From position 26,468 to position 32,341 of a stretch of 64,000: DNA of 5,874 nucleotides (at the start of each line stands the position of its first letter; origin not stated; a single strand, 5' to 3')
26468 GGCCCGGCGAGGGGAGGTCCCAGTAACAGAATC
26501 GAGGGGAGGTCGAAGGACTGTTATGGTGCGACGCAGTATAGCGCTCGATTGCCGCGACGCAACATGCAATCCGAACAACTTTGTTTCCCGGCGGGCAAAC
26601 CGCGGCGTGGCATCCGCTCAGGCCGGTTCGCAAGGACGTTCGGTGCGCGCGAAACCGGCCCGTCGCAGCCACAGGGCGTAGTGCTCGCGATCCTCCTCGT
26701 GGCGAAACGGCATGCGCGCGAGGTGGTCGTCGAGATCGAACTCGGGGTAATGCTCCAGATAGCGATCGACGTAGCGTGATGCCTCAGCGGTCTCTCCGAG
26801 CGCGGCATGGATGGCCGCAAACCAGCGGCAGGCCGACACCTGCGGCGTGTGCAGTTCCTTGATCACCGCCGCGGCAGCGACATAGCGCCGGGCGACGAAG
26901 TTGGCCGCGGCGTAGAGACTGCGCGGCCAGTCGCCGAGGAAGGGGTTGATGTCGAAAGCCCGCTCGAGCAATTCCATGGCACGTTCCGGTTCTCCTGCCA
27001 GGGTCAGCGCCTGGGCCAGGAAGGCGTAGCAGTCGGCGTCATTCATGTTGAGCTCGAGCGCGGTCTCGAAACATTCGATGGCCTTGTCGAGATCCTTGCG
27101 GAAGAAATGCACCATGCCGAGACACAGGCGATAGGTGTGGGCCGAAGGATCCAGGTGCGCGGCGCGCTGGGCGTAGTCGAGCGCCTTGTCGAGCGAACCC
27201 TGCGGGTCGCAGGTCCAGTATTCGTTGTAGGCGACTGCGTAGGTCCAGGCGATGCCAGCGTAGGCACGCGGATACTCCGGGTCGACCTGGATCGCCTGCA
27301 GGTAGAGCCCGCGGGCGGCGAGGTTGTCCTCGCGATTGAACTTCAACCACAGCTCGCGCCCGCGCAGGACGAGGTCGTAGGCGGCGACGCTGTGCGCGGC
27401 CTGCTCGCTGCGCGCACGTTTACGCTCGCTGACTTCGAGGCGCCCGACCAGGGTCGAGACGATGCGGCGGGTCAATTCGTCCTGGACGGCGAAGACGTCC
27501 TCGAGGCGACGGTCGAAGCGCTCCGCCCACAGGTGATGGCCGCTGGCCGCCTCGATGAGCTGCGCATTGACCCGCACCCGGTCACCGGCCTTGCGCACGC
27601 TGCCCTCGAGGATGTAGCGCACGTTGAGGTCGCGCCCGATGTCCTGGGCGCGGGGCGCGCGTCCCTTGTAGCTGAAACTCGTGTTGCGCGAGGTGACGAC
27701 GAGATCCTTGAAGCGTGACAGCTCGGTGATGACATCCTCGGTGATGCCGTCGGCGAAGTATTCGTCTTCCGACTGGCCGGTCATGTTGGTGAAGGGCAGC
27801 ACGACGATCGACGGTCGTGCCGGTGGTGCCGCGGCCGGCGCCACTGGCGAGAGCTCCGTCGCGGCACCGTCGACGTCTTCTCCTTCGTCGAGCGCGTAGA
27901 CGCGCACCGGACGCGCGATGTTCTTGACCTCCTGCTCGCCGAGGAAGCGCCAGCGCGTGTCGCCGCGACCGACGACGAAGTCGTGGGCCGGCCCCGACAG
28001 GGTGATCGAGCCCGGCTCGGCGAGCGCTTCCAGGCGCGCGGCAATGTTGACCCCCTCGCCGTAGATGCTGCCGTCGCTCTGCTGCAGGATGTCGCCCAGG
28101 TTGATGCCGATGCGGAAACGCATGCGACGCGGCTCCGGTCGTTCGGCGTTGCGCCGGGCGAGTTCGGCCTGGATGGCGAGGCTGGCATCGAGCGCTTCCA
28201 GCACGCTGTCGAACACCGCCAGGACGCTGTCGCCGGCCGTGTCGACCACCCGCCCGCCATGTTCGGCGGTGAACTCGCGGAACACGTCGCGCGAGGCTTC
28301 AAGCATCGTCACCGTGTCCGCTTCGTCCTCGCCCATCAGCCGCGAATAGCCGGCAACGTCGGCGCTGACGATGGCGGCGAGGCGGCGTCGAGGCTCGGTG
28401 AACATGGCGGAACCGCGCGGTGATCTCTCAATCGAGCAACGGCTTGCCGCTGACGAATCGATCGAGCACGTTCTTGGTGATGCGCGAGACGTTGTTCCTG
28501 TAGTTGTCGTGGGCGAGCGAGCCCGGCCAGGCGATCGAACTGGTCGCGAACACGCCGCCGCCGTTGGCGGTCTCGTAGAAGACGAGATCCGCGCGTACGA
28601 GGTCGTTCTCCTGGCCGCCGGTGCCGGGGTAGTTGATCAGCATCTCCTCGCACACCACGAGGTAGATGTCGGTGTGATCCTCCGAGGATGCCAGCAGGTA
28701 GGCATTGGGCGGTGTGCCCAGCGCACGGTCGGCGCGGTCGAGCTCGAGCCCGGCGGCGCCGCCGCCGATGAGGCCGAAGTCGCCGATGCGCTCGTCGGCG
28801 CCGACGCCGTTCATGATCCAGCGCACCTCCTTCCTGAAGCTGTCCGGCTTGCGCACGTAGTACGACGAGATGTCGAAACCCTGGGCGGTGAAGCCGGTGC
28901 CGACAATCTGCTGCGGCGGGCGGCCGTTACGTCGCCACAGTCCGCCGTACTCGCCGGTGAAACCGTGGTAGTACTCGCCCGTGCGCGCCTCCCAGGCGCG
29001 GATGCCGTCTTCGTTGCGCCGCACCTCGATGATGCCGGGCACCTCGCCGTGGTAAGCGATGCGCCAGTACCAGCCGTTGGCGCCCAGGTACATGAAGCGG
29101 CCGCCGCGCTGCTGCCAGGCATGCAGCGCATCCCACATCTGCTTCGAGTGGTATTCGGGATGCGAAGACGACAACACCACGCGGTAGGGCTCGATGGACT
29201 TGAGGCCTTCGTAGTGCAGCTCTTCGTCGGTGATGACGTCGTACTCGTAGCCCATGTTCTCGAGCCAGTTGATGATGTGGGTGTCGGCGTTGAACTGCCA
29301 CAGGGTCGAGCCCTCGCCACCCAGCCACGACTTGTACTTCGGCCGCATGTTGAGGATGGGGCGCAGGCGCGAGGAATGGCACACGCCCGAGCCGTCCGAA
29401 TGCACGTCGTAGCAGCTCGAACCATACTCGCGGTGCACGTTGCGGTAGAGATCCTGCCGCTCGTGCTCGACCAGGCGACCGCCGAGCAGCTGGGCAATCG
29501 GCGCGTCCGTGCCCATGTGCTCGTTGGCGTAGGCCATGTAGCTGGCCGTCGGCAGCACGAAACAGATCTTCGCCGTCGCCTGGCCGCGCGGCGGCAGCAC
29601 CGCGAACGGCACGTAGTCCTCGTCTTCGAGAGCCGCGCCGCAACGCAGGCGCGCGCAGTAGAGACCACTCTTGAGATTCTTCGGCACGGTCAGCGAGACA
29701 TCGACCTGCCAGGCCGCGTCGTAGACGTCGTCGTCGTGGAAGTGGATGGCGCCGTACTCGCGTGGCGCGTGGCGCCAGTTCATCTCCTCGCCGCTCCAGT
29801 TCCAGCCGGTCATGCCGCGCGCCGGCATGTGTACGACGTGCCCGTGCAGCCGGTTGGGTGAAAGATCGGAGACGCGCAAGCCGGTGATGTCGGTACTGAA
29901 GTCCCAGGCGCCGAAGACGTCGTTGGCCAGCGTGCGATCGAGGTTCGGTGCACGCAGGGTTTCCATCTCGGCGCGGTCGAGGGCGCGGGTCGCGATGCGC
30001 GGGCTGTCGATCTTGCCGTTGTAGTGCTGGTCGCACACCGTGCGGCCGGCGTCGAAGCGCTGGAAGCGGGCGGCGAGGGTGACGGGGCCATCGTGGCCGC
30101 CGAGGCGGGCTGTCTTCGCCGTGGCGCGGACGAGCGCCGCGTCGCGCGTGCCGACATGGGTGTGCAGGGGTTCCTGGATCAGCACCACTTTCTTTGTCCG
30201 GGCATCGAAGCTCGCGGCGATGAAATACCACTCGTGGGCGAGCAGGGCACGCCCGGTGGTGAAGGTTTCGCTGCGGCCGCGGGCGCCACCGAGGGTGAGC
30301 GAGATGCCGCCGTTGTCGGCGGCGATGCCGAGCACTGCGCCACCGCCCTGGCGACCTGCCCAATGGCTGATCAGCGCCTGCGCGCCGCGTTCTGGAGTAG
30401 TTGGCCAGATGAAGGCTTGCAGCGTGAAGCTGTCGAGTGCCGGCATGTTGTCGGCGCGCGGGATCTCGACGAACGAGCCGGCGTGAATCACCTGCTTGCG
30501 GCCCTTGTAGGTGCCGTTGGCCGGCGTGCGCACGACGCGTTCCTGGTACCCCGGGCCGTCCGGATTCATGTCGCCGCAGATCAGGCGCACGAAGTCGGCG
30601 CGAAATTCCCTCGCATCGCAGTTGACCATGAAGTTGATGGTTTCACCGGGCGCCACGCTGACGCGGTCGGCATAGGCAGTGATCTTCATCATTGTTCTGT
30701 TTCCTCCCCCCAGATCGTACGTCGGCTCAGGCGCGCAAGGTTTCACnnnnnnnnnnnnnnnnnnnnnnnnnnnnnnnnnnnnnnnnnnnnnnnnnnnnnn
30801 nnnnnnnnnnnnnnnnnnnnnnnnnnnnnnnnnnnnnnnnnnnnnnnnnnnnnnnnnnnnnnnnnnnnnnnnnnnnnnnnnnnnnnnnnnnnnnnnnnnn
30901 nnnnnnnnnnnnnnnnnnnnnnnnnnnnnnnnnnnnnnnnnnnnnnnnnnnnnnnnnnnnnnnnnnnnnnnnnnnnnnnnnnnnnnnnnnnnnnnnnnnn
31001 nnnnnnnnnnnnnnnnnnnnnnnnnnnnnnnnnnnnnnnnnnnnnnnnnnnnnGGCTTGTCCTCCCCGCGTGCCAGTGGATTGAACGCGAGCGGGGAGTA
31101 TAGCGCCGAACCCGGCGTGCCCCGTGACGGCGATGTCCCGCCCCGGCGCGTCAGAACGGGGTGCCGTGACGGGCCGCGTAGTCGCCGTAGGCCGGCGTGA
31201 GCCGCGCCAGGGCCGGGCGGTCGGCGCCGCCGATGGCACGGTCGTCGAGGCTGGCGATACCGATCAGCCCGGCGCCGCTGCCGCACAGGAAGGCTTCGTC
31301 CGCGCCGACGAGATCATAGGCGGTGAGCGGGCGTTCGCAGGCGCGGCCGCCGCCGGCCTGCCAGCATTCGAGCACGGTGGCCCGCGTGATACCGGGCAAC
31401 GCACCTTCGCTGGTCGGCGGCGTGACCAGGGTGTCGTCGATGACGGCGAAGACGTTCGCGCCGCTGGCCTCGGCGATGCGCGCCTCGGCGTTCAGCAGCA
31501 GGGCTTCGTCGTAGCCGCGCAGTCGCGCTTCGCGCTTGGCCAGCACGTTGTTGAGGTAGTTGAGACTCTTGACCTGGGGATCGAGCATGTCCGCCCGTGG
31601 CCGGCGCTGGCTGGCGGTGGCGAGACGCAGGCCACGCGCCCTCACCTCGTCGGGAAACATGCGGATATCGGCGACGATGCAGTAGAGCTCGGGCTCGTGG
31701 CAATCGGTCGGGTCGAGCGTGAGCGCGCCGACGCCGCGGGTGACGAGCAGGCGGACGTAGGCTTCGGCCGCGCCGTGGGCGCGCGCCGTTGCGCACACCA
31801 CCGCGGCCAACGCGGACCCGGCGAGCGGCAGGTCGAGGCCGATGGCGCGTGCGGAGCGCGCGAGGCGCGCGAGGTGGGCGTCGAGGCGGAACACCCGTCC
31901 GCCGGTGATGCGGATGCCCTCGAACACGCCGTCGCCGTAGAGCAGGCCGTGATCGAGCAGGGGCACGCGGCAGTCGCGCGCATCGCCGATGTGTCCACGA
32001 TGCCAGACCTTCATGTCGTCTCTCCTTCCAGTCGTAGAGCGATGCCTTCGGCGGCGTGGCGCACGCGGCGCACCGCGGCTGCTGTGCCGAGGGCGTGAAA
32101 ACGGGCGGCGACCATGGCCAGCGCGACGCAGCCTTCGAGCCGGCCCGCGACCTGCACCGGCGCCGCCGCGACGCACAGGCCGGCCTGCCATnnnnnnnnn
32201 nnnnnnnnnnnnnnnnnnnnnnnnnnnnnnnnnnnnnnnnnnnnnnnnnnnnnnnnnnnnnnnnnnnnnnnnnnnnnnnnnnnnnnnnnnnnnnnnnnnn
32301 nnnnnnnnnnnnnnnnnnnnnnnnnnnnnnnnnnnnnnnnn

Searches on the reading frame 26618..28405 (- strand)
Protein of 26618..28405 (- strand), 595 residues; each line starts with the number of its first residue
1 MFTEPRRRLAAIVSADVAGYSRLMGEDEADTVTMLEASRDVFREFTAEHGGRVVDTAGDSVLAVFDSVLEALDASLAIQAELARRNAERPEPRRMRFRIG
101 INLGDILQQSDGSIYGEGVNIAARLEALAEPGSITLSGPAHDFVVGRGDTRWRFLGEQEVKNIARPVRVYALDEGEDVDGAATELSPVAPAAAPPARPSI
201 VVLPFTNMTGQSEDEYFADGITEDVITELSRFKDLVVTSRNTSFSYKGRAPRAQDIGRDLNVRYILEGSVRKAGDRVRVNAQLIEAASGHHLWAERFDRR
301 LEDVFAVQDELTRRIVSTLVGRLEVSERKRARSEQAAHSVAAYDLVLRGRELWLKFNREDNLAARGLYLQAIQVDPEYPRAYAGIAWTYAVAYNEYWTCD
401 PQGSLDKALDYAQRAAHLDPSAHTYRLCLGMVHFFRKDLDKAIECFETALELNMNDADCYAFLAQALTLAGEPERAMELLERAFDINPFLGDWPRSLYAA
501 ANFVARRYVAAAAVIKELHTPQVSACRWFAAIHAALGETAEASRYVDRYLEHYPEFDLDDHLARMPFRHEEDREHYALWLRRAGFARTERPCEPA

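Call 11: search_protein_families(library=pfam, proteins=[window:26618-28405:-])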
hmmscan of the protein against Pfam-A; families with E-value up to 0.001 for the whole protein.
window:26618-28405:- (595 aa): 15 families
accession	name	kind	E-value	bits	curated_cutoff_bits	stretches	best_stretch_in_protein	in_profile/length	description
PF07719.23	TPR_2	-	1.1e-15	56.8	27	1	428-456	6-34/34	Tetratricopeptide repeat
PF00515.34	TPR_1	-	2.4e-14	52.8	27.8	1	429-453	7-31/34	Tetratricopeptide repeat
PF13428.12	TPR_14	-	3.2e-12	46.3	23.5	0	426-466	4-44/44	Tetratricopeptide repeat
PF00211.25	Guanylate_cyc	-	2e-11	44.3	21.9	1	11-162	10-172/183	Adenylate and Guanylate cyclase catalytic domain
PF13414.12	TPR_11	-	2.5e-10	40.3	26.8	0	436-467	7-38/42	TPR repeat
PF13181.12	TPR_8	-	1.8e-09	37.4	25.7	0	429-453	7-31/34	Tetratricopeptide repeat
PF13424.12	TPR_12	-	5.5e-09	36.5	30.1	1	422-486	3-74/77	Tetratricopeptide repeat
PF13431.12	TPR_17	-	3.4e-08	33.6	24.4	0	445-477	1-33/34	Tetratricopeptide repeat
PF13432.12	TPR_16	-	3.5e-08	34.2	32.7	2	430-488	4-62/65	Tetratricopeptide repeat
PF14559.12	TPR_19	-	3.4e-07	30.9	25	1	437-488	5-56/68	Tetratricopeptide repeat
PF12895.13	ANAPC3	-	6.1e-06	26.9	27.2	2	403-482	3-81/82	Anaphase-promoting complex, cyclosome, subunit 3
PF23914.1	TPR_CcmH_CycH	-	2.5e-05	24.6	42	1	422-513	49-142/158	Cytochrome c-type biogenesis protein H TPR domain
PF13371.12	TPR_9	-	0.00015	22.1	35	0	404-461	10-67/73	Tetratricopeptide repeat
PF17680.6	FlgO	-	0.00059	20.1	22.6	0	196-289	18-115/130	FlgO protein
PF13176.12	TPR_7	-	0.00065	20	27.9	0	461-483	3-25/36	Tetratricopeptide repeat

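Call 56: find_encoding_contigs(protein=window:26618-28405:-, flank=3000, max_places=3)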
Protein window:26618-28405:- (595 aa): 1 contig read that carries it; 1 place shown.
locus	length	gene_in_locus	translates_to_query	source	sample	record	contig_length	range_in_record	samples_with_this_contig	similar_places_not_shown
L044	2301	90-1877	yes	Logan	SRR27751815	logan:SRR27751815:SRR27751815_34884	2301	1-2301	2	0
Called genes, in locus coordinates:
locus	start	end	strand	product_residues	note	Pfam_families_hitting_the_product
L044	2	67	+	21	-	?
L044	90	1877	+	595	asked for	PF00211:Guanylate_cyc, PF13428:TPR_14 (faint), PF13432:TPR_16 (faint), PF13181:TPR_8 (faint), PF00515:TPR_1 (weak), PF07719:TPR_2 (weak), PF13424:TPR_12, PF14559:TPR_19 (weak), +5 more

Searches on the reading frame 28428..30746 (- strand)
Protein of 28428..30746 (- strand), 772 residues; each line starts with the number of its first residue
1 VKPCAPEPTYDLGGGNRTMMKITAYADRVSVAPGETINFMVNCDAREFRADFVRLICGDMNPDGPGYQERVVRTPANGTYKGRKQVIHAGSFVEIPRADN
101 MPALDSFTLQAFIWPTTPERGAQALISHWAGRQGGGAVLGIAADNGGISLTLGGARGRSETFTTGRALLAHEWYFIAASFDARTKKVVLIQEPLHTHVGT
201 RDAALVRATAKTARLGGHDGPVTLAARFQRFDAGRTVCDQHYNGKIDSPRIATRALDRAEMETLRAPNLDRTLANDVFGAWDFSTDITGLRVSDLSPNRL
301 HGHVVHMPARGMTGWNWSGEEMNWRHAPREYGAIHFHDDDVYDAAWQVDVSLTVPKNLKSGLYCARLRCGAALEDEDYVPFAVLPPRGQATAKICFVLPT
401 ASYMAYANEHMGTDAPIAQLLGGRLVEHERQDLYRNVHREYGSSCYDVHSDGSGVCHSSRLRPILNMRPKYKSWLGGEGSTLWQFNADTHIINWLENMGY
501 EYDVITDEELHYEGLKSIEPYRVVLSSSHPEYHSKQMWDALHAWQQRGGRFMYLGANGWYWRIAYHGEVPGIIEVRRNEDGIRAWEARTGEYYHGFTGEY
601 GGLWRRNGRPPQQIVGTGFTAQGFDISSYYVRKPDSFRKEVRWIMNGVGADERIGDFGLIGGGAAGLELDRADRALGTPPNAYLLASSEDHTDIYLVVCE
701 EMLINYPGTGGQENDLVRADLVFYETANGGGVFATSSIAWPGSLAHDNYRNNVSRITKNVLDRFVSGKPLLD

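Call 11: search_protein_families(library=pfam, proteins=[window:28428-30746:-])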
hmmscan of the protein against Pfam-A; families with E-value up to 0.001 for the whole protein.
window:28428-30746:- (772 aa): 2 families
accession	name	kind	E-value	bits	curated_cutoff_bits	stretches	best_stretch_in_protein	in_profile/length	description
PF20254.3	DMFA2_C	-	3.8e-99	333.1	27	1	311-749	3-372/374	N,N-dimethylformamidase beta subunit-like, C-terminal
PF13385.13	Laminin_G_3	-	6.3e-11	43.1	27.6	1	91-260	5-149/151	Concanavalin A-like lectin/glucanases superfamily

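Call 33: find_homologous_proteins(query=window:28428-30746:-, max_evalue=1e-20)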
Query window:28428-30746:- (772 aa): 4443 proteins with E <= 1e-20 among 8000 candidates; the best 120 are listed.
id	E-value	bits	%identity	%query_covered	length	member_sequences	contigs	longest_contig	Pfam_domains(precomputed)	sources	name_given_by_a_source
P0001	0.0e+0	1717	95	98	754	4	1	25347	PF13385.14,PF20254.4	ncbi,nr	ncbi:MAG: LamG domain-containing protein [Gammaproteobacteria bacterium]|nr:LamG domain-containing p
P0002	0.0e+0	1502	82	98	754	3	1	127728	PF13385.14,PF20254.4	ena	-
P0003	0.0e+0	1486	82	98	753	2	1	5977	PF13385.14,PF20254.4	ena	-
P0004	0.0e+0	1482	81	98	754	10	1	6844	PF13385.14,PF20254.4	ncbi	ncbi:MAG: LamG-like jellyroll fold domain-containing protein [Gammaproteobacteria bacterium]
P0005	0.0e+0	1434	78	98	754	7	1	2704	PF13385.14,PF20254.4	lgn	-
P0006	0.0e+0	1427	78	98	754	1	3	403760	PF13385.14,PF20254.4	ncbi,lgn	-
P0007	0.0e+0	1423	78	98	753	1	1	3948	PF13385.14,PF20254.4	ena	-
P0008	0.0e+0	1414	78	98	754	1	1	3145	PF13385.14,PF20254.4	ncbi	-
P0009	0.0e+0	1406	77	98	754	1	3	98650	PF13385.14,PF20254.4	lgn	-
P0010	0.0e+0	1405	78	98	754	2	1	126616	PF13385.14,PF20254.4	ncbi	-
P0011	0.0e+0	1399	77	98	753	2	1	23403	PF13385.14,PF20254.4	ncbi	ncbi:MAG: N,N-dimethylformamidase beta subunit family domain-containing protein [Gammaproteobacteria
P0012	0.0e+0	1395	77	98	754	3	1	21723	PF13385.14,PF20254.4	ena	-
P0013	0.0e+0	1391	77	98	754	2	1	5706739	PF13385.14,PF20254.4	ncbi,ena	-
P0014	0.0e+0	1380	76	98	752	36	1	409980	PF13385.14,PF20254.4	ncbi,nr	ncbi:MAG: LamG domain-containing protein [Proteobacteria bacterium]|nr:LamG domain-containing protei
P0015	0.0e+0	1379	76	98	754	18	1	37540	PF13385.14,PF20254.4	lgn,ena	-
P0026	0.0e+0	1339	72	98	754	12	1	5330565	PF13385.14,PF20254.4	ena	-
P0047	0.0e+0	1171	66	97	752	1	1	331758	PF13385.14,PF20254.4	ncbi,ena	-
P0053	0.0e+0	1123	63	97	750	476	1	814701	PF13385.14,PF20254.4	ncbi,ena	-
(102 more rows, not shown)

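Call 34: find_encoding_contigs(protein=P0026, flank=6000, max_places=2)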
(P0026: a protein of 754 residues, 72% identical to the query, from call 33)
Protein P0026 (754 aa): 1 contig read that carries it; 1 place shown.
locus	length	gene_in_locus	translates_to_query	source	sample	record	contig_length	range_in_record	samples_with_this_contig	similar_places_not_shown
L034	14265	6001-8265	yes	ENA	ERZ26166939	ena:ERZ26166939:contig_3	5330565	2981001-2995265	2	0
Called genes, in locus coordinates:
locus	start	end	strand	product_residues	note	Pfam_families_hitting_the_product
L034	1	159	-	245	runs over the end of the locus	-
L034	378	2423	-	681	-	PF05378:Hydant_A_N, PF01968:Hydantoinase_A, PF19278:Hydant_A_C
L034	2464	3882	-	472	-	PF01425:Amidase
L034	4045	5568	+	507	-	PF01425:Amidase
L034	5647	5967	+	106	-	PF26354:DMF_alpha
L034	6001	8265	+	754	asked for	PF13385:Laminin_G_3, PF20254:DMFA2_C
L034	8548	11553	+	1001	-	PF05860:TPS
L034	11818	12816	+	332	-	-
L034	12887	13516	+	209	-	-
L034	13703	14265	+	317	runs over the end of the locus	PF03865:ShlB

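Call 35: find_encoding_contigs(protein=P0047, flank=6000, max_places=2)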
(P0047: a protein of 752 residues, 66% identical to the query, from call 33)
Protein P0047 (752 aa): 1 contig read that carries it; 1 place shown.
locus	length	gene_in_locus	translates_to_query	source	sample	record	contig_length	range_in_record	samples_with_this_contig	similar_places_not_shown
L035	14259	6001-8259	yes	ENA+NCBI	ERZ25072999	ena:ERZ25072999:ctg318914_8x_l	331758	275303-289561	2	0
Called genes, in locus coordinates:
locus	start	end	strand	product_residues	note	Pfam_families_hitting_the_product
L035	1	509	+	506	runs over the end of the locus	PF07719:TPR_2 (faint), PF13431:TPR_17 (weak)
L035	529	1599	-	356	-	PF01212:Beta_elim_lyase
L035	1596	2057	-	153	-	PF14464:Prok-JAB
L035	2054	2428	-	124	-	-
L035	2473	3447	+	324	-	PF01479:S4, PF00849:PseudoU_synth_2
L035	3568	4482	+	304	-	PF00140:Sigma70_r1_2, PF04542:Sigma70_r2, PF04545:Sigma70_r4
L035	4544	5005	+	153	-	PF07883:Cupin_2, PF05899:Cupin_3 (weak)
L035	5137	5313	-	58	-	-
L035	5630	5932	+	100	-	PF26354:DMF_alpha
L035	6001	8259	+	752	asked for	PF13385:Laminin_G_3 (weak), PF20254:DMFA2_C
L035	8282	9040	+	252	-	PF00106:adh_short, PF08659:KR, PF13561:adh_short_C2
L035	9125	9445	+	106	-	-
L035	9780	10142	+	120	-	PF13470:PIN_3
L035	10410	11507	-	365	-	PF01476:LysM, PF01551:Peptidase_M23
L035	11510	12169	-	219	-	PF01135:PCMT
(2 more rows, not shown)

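Call 36: find_encoding_contigs(protein=P0053, flank=6000, max_places=2)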
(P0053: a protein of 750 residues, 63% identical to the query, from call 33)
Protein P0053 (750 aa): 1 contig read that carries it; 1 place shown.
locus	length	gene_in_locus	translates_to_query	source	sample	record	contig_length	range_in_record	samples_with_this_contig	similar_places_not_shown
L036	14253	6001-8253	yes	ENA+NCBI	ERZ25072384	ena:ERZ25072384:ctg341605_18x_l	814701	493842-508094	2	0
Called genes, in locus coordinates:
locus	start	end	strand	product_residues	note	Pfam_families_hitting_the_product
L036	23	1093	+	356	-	PF00005:ABC_tran, PF13304:AAA_21 (faint)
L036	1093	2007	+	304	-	PF00528:BPD_transp_1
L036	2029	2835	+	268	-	PF00528:BPD_transp_1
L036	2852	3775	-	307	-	PF00126:HTH_1, PF03466:LysR_substrate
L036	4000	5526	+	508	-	PF06253:MTTB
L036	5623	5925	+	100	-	PF26354:DMF_alpha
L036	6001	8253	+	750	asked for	PF13385:Laminin_G_3, PF20254:DMFA2_C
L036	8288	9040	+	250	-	PF00005:ABC_tran, PF13304:AAA_21 (weak)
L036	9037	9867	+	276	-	PF01061:ABC2_membrane, PF12698:ABC2_membrane_3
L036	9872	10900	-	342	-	PF02277:DBI_PRT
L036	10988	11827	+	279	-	PF02654:CobS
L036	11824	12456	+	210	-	PF00300:His_Phos_1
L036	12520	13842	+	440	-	PF05496:RuvB_N, PF00004:AAA, PF07728:AAA_5 (weak), PF16193:AAA_assoc_2, PF12002:MgsA_C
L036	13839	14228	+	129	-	PF02537:CRCB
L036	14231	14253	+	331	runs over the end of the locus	PF00849:PseudoU_synth_2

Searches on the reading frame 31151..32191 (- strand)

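Call 32: search_protein_families(library=pfam, proteins=[window:31151-32191:-], max_evalue=0.00001)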
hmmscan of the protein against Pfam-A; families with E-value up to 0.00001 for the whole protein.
window:31151-32191:- (346 aa): 1 family
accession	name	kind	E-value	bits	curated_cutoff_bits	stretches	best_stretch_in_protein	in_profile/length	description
PF01063.24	Aminotran_4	-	2.9e-58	197.8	28.5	1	88-314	1-222/223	Amino-transferase class IV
